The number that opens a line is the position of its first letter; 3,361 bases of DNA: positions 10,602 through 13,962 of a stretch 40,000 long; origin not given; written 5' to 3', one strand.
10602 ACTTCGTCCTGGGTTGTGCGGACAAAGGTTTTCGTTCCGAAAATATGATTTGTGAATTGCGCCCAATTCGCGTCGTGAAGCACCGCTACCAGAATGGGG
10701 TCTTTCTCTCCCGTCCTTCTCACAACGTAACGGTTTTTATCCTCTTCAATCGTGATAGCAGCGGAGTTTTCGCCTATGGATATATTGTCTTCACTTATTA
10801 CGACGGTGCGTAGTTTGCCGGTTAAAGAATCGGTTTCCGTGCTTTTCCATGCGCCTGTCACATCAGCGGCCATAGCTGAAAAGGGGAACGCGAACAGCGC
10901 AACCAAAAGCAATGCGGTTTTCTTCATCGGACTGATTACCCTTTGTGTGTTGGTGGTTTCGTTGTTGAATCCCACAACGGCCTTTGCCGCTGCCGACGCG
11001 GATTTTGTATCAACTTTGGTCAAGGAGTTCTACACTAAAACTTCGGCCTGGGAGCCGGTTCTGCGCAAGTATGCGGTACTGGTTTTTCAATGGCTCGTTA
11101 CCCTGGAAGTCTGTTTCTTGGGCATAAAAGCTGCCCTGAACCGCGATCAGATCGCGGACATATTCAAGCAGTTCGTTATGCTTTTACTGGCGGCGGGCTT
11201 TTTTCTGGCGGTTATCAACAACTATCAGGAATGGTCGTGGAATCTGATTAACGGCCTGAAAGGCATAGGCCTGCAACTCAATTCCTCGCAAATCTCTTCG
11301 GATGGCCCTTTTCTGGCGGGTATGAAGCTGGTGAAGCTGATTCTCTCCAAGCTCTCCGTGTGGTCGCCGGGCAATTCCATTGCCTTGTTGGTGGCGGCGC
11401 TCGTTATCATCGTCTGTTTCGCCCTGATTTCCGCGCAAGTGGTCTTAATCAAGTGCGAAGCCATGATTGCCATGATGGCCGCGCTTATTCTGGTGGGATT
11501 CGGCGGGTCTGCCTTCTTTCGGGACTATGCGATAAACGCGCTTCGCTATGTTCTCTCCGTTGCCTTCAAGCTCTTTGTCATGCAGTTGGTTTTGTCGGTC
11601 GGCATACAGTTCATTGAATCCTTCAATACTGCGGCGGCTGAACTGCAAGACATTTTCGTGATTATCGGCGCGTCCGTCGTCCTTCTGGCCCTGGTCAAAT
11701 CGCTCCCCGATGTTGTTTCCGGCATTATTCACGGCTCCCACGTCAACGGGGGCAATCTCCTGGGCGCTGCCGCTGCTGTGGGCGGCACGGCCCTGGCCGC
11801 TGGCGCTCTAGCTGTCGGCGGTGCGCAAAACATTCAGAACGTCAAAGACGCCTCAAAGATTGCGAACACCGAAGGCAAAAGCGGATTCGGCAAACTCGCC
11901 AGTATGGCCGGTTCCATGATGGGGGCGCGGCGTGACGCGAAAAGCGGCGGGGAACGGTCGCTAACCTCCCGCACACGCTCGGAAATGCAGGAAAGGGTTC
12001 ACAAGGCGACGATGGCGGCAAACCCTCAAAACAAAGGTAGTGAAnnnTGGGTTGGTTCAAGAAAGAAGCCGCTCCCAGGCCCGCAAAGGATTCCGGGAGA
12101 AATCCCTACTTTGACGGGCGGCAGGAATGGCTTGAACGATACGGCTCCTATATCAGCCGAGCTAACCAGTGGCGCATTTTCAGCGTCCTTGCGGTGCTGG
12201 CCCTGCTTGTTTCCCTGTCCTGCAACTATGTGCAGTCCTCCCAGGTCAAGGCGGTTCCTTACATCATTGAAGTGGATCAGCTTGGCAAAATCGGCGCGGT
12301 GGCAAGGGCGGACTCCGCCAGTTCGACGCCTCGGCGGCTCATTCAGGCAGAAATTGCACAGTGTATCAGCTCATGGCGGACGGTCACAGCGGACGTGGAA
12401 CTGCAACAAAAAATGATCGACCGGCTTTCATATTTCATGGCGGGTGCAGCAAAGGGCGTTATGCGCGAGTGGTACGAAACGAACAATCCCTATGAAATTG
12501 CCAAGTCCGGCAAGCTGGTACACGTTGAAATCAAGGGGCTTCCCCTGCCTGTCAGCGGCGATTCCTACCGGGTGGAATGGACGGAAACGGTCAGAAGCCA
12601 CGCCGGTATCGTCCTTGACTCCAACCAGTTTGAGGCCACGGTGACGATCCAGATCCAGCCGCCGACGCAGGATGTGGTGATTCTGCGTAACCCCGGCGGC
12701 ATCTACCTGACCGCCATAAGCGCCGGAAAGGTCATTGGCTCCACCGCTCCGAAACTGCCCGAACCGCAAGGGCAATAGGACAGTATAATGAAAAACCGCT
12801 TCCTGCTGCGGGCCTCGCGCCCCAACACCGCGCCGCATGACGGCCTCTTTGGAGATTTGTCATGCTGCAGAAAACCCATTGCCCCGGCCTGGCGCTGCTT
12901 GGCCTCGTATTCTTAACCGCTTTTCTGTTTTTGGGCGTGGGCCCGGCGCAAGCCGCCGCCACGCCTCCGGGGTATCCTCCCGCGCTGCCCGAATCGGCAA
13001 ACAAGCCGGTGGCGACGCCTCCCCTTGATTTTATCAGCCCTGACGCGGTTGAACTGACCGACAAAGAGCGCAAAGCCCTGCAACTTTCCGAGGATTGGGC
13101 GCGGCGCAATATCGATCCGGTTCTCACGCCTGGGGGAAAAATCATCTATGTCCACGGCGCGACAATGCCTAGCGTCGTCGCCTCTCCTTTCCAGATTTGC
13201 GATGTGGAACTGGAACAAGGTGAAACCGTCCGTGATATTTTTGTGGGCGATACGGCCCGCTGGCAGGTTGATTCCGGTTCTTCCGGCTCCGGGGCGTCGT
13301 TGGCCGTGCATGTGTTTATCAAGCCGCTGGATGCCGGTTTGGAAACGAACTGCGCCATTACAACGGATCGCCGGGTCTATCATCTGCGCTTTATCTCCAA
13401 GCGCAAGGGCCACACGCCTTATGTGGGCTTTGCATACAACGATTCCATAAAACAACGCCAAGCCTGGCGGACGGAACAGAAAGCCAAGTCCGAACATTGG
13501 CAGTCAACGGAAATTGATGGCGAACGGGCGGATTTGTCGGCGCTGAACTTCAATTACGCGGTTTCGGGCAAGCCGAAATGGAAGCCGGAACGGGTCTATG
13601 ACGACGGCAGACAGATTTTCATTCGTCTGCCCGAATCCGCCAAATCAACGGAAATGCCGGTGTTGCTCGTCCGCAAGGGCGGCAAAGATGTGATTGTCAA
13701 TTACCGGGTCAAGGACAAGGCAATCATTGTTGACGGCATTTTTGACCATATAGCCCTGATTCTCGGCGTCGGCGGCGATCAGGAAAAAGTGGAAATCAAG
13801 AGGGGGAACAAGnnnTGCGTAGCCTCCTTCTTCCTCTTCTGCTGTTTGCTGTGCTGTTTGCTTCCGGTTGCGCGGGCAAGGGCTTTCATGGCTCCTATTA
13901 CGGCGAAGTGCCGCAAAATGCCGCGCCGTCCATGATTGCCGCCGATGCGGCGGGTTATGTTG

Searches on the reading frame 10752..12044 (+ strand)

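Call 13: search_protein_families(library=pfam, proteins=[window:10752-12044:+], max_evalue=0.001)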
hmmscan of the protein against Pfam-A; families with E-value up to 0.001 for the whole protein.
window:10752-12044:+ (431 aa): 1 family
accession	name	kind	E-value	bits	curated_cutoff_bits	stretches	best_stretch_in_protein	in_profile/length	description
PF04610.19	TrbL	-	1.7e-25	90.5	25.9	1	116-316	1-213/215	TrbL/VirB6 plasmid conjugal transfer protein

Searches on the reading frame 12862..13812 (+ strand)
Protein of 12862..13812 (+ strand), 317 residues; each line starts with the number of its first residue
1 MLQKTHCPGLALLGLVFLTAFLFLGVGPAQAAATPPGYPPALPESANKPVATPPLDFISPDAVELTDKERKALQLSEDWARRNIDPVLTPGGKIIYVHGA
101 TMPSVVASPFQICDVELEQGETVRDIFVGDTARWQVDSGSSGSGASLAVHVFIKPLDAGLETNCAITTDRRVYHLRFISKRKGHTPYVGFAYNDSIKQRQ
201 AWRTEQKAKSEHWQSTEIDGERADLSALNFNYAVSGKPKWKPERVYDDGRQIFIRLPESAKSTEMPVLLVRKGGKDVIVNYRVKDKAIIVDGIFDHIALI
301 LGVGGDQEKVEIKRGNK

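Call 13: search_protein_families(library=pfam, proteins=[window:12862-13812:+], max_evalue=0.001)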
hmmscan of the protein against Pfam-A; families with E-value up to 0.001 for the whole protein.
window:12862-13812:+ (317 aa): 1 family
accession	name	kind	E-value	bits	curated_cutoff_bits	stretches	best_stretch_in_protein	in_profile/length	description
PF03524.21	CagX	-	4.8e-51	173.8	34.2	1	95-314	7-197/198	Conjugal transfer protein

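Call 86: find_homologous_proteins(query=window:12862-13812:+, max_evalue=1e-30)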
Query window:12862-13812:+ (317 aa): 717 proteins with E <= 1e-30 among 8000 candidates; the best 120 are listed.
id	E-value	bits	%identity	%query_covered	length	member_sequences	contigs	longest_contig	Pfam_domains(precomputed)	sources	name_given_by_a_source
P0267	2.5e-212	721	100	100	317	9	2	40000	PF03524.22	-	-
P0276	2.0e-172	590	85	96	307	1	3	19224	PF03524.22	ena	-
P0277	2.1e-172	590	85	96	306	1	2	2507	PF03524.22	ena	-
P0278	8.9e-166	569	82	90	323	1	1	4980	PF03524.22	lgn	-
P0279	4.9e-161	553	77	96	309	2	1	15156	PF03524.22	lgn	-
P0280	1.6e-142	492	68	97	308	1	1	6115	PF03524.22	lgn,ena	-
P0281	1.8e-141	489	70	94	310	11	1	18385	PF03524.22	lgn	-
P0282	2.6e-141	488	71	88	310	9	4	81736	PF03524.22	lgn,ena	-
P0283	5.6e-139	480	69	95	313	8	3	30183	PF03524.22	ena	-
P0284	1.6e-131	456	67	86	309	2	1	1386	PF03524.22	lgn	-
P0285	2.0e-129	449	63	96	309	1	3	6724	PF03524.22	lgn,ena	-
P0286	3.4e-129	448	63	96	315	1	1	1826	PF03524.22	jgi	jgi:type IV secretion system protein VirB9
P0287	1.3e-128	446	63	96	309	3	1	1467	PF03524.22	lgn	-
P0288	4.4e-127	441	62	96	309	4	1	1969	PF03524.22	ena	-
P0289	4.7e-127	441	62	96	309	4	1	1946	PF03524.22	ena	-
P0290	4.7e-127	441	61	96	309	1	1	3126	PF03524.22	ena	-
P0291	5.5e-127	441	62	96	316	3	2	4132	PF03524.22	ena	-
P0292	9.9e-127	440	62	96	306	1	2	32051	PF03524.22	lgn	-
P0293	1.1e-126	440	61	96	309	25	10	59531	PF03524.22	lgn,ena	-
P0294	1.1e-126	440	62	96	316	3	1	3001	PF03524.22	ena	-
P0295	1.4e-126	440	64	90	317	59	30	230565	PF03524.22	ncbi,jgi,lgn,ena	jgi:type IV secretion system protein TrbG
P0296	1.9e-126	439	62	96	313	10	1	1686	PF03524.22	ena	-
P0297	2.0e-126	439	61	96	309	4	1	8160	PF03524.22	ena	-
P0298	2.1e-126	439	61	96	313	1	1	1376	PF03524.22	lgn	-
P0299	2.1e-126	439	61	96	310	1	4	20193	PF03524.22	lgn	-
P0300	2.8e-126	439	61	96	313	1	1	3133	PF03524.22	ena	-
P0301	3.5e-126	438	62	96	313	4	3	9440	PF03524.22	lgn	-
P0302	3.8e-126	438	61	96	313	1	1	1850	PF03524.22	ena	-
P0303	4.6e-126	438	62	96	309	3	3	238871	PF03524.22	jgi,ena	-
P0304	4.7e-126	438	61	96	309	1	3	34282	PF03524.22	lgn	-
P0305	4.9e-126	438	69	85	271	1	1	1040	PF03524.22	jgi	jgi:type IV secretion system protein VirB9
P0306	9.7e-126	437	60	96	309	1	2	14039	PF03524.22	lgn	-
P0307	1.0e-125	437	62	96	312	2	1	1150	PF03524.22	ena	-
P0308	1.4e-125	436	64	89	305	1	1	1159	PF03524.22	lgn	-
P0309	2.2e-125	436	63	97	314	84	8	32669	PF03524.22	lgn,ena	-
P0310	3.2e-125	435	61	96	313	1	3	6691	PF03524.22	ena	-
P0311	4.1e-125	435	61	96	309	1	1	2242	PF03524.22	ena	-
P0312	4.4e-125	435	62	95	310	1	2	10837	PF03524.22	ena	-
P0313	5.7e-125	434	61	96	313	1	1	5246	PF03524.22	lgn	-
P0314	6.6e-125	434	61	96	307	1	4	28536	PF03524.22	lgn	-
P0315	9.5e-125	434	63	94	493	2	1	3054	PF03524.22,PF07283.17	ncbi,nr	ncbi:MAG: P-type conjugative transfer protein TrbG [Desulfovibrio sp.]|nr:P-type conjugative transfe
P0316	1.0e-124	434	61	95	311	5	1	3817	PF03524.22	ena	-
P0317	1.0e-124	434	60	96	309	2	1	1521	PF03524.22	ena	-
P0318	1.2e-124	433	61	96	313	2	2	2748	PF03524.22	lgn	-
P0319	4.9e-124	431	60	96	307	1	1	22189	PF03524.22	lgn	-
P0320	5.6e-124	431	61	96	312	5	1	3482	PF03524.22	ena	-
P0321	5.7e-124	431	62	91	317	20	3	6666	PF03524.22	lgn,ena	-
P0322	7.3e-124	431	62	95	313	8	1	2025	PF03524.22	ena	-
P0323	9.2e-124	430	61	96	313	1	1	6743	PF03524.22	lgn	-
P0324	9.4e-124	430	61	94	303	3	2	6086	PF03524.22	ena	-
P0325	1.0e-123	430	61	96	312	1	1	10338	PF03524.22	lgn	-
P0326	1.5e-123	430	60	96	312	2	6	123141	PF03524.22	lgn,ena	-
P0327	1.9e-123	429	62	95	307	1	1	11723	PF03524.22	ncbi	-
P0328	2.6e-123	429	59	96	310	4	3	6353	PF03524.22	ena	-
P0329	3.9e-123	428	60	96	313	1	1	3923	PF03524.22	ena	-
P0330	4.5e-123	428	62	96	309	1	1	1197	PF03524.22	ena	-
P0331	1.1e-122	427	61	96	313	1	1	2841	PF03524.22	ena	-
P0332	1.7e-122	426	62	96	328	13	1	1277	PF03524.22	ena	-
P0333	2.4e-122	426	60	96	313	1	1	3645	PF03524.22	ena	-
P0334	2.9e-122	426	61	94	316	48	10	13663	PF03524.22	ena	-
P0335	4.1e-122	425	59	96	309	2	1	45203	PF03524.22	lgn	-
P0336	4.1e-122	425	60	96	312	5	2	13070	PF03524.22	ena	-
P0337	4.3e-122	425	61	95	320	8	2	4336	PF03524.22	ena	-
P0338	4.6e-122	425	62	96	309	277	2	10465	PF03524.22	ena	-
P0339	6.1e-122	425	60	96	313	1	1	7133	PF03524.22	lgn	-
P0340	1.4e-121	423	60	94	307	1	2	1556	PF03524.22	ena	-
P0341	2.5e-121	422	61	96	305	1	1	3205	PF03524.22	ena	-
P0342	2.9e-121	422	64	91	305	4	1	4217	PF03524.22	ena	-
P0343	3.5e-121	422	61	91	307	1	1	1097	PF03524.22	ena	-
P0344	3.8e-121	422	61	96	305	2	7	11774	PF03524.22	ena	-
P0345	4.4e-121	422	59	96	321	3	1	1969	PF03524.22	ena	-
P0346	6.2e-121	421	61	95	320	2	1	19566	PF03524.22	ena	-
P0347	7.8e-121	421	60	95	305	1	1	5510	PF03524.22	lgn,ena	-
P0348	1.2e-120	420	57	97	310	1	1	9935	PF03524.22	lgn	-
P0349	2.1e-120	419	61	95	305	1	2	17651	PF03524.22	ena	-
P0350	2.2e-120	419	61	94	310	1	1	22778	PF03524.22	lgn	-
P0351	2.4e-120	419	61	91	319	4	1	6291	PF03524.22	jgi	-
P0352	6.1e-120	418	61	94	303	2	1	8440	PF03524.22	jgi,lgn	jgi:type IV secretion system protein VirB9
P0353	6.9e-120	418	59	96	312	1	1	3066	PF03524.22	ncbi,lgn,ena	-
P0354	1.1e-119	417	60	95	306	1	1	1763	PF03524.22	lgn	-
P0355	1.6e-119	417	61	91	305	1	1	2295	PF03524.22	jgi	jgi:type IV secretion system protein VirB9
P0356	1.7e-119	416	61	93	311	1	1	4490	PF03524.22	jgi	jgi:type IV secretion system protein VirB9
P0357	1.8e-119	416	61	93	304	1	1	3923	PF03524.22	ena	-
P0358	4.6e-119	415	60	94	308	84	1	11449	PF03524.22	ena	-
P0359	4.7e-119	415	57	96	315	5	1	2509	PF03524.22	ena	-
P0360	7.7e-119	414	60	96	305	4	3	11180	PF03524.22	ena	-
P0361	1.0e-118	414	59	95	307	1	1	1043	PF03524.22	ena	-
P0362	1.5e-118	413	59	96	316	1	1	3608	PF03524.22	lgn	-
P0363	1.5e-118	413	62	91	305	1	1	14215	PF03524.22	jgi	jgi:type IV secretion system protein VirB9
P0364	1.9e-118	413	60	94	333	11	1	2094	PF03524.22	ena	-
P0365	2.7e-118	413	59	92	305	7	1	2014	PF03524.22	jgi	jgi:type IV secretion system protein VirB9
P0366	2.9e-118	412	60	97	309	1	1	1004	PF03524.22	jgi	jgi:type IV secretion system protein VirB9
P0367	3.1e-118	412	62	91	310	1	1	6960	PF03524.22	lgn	-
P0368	3.2e-118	412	61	93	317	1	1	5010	PF03524.22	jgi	jgi:type IV secretion system protein VirB9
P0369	3.2e-118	412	60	93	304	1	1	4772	PF03524.22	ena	-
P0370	4.2e-118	412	60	97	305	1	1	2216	PF03524.22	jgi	-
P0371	4.8e-118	412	59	96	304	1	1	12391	PF03524.22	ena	-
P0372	5.2e-118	412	60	95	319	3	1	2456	PF03524.22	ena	-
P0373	5.9e-118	411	60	95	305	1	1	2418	PF03524.22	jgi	jgi:type IV secretion system protein VirB9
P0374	7.9e-118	411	59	97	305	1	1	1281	PF03524.22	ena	-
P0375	9.5e-118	411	61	95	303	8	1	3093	PF03524.22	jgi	-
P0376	1.0e-117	411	61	91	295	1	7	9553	PF03524.22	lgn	-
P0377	1.4e-117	410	59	96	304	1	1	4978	PF03524.22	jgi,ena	-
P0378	1.7e-117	410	59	95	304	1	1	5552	PF03524.22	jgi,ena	-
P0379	4.1e-117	409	58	96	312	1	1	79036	PF03524.22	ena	-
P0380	4.5e-117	409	59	95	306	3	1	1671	PF03524.22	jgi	jgi:type IV secretion system protein VirB9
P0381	5.5e-117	408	59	96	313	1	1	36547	PF03524.22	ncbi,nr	ncbi:conjugal transfer protein TrbG [Deltaproteobacteria bacterium]|nr:conjugal transfer protein Trb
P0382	6.3e-117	408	60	96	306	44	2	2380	PF03524.22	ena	-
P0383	1.3e-116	407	58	97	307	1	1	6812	PF03524.22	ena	-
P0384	1.5e-116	407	59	91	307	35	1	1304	PF03524.22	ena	-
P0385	2.0e-116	406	67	80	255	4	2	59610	PF03524.22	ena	-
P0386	2.1e-116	406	60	91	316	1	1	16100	PF03524.22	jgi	jgi:type IV secretion system protein VirB9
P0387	3.7e-116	405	61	88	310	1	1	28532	PF03524.22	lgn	-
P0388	2.1e-115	403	58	99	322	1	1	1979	PF03524.22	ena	-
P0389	3.2e-115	402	60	90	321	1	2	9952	PF03524.22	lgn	-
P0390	5.9e-115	402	62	96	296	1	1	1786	PF03524.22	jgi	jgi:type IV secretion system protein VirB9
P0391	2.6e-114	399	65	81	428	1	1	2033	PF03524.22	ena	-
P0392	7.7e-114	398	61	89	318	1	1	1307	PF03524.22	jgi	-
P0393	1.0e-113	397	57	95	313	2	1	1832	PF03524.22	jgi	jgi:type IV secretion system protein VirB9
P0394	1.4e-113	397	58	96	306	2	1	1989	PF03524.22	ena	-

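Call 87: find_encoding_contigs(protein=P0276, flank=10000, max_places=1)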
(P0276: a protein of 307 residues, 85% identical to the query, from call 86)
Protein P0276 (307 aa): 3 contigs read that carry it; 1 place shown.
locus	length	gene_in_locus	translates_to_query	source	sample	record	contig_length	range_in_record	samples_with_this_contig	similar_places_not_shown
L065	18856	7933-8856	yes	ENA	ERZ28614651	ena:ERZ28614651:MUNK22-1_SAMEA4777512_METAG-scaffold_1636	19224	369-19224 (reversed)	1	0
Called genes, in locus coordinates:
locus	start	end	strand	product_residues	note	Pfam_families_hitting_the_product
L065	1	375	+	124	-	?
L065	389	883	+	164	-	-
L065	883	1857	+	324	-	PF00437:T2SSE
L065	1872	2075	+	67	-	-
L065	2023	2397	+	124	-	PF04956:TrbC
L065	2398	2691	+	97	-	PF05101:VirB3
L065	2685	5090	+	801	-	PF27097:VirB4_TrbE_N, PF03135:CagE_TrbE_VirB, PF19044:P-loop_TraG (weak)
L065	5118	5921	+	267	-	-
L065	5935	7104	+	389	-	PF04610:TrbL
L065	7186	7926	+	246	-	PF04335:VirB8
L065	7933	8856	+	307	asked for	PF03524:CagX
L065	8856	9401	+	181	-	PF07283:TrbH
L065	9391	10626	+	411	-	PF03743:TrbI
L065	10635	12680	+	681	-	PF02534:T4SS-DNA_transf, PF10412:TrwB_AAD_bind, PF12696:TraG-D_C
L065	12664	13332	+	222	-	-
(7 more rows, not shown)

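Call 88: find_encoding_contigs(protein=P0282, flank=10000, max_places=1)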
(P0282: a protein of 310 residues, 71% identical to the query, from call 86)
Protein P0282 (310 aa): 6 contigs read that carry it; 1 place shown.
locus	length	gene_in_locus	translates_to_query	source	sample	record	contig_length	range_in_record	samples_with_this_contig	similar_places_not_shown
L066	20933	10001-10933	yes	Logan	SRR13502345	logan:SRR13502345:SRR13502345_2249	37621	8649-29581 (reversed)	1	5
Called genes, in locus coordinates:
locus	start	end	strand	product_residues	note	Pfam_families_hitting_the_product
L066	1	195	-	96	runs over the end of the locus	-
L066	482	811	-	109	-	PF13744:HTH_37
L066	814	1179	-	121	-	PF05973:Gp49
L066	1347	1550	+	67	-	-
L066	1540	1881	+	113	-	PF17273:DUF5338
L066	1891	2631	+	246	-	PF01656:CbiA, PF10609:ParA (weak)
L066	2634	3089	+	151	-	-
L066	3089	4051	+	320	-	PF00437:T2SSE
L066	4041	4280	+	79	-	PF10122:Zn_ribbon_Com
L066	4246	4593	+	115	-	PF04956:TrbC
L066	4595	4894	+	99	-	PF05101:VirB3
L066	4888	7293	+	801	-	PF27097:VirB4_TrbE_N, PF03135:CagE_TrbE_VirB, PF19044:P-loop_TraG (weak)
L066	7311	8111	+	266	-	-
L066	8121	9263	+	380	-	PF04610:TrbL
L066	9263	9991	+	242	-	PF04335:VirB8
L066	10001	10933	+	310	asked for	PF03524:CagX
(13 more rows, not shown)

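Call 89: find_encoding_contigs(protein=P0295, flank=10000, max_places=2)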
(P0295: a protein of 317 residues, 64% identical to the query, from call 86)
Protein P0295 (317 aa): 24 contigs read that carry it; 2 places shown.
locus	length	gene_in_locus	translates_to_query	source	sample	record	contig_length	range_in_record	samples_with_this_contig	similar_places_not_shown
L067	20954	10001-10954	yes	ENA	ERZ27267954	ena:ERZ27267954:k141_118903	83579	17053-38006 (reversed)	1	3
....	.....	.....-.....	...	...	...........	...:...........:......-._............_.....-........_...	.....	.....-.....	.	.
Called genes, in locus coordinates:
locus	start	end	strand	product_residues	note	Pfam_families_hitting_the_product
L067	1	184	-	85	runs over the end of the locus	PF13560:HTH_31 (weak), PF12844:HTH_19, PF01381:HTH_3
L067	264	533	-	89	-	-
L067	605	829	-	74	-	-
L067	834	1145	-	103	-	-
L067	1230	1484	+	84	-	-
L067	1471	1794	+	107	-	PF17273:DUF5338 (weak)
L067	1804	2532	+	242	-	PF01656:CbiA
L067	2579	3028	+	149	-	-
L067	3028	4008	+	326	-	PF00437:T2SSE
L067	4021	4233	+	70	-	PF10122:Zn_ribbon_Com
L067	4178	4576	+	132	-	PF04956:TrbC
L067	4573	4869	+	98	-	PF05101:VirB3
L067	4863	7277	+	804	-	PF27097:VirB4_TrbE_N, PF03135:CagE_TrbE_VirB, PF19044:P-loop_TraG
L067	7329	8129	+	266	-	-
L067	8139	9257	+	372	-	PF04610:TrbL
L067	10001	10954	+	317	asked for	PF03524:CagX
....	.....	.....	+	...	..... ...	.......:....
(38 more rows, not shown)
